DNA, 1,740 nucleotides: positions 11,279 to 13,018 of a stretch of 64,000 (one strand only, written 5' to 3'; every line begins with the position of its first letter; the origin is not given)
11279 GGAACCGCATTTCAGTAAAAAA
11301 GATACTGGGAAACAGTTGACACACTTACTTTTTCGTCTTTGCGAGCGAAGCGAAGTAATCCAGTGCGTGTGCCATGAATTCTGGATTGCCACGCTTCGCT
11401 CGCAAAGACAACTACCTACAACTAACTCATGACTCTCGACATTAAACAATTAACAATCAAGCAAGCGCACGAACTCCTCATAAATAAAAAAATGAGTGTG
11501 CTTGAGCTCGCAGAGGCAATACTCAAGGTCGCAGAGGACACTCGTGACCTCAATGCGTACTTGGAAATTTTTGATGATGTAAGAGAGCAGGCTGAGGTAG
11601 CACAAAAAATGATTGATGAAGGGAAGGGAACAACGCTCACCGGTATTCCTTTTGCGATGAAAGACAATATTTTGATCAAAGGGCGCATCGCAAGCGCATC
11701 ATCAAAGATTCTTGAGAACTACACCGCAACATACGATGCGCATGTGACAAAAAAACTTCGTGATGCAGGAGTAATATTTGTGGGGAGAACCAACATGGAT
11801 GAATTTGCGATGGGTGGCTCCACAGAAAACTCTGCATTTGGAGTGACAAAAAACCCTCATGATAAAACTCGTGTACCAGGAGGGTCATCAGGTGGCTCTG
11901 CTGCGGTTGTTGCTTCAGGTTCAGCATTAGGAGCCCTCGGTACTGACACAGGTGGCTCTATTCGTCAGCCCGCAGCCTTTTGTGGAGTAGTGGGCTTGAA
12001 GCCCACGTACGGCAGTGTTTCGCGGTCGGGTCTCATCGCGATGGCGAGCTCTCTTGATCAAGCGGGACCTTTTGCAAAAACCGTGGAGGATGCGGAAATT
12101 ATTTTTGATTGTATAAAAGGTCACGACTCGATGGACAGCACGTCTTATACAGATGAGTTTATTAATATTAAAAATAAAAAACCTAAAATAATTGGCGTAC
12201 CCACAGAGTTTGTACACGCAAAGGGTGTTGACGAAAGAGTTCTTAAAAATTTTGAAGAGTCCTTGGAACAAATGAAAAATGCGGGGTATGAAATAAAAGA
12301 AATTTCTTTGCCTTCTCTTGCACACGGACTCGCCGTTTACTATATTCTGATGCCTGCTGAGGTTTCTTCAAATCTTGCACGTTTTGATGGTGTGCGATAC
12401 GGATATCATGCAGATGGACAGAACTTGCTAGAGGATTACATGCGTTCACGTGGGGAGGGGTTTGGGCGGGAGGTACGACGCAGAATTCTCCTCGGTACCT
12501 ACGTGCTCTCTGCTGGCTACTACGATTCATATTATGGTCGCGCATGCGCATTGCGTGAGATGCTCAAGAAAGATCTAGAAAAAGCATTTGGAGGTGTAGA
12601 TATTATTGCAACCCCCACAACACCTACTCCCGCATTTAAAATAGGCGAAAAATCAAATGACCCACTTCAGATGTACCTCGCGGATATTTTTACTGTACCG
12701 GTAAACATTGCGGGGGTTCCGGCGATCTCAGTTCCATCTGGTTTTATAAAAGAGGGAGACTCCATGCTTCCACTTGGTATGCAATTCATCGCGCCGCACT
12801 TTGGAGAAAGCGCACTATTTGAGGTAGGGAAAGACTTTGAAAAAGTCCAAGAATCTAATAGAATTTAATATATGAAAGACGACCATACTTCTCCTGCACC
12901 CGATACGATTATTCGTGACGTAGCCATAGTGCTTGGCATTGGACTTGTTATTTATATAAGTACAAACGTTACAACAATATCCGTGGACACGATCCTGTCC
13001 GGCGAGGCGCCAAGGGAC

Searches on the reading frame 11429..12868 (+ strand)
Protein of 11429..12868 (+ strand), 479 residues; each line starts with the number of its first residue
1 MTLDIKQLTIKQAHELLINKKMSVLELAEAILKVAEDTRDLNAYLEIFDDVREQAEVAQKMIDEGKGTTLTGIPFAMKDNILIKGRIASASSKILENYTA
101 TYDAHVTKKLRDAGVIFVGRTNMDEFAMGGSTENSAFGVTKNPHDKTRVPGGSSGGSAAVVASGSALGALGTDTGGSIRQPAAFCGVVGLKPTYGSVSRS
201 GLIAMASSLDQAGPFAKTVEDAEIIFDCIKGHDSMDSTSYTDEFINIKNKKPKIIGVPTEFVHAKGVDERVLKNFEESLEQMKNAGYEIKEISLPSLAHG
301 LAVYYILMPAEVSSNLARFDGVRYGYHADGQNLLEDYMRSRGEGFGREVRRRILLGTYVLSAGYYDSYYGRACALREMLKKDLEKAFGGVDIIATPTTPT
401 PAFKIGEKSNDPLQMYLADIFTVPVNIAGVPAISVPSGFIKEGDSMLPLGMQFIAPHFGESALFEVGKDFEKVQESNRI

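Call 23: search_protein_families(library=pfam, proteins=[window:11429-12868:+])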
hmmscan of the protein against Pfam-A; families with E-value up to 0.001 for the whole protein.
window:11429-12868:+ (479 aa): 1 family
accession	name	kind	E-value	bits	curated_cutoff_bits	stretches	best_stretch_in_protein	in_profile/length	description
PF01425.27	Amidase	-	1.3e-140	469.9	27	1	27-463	2-444/445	Amidase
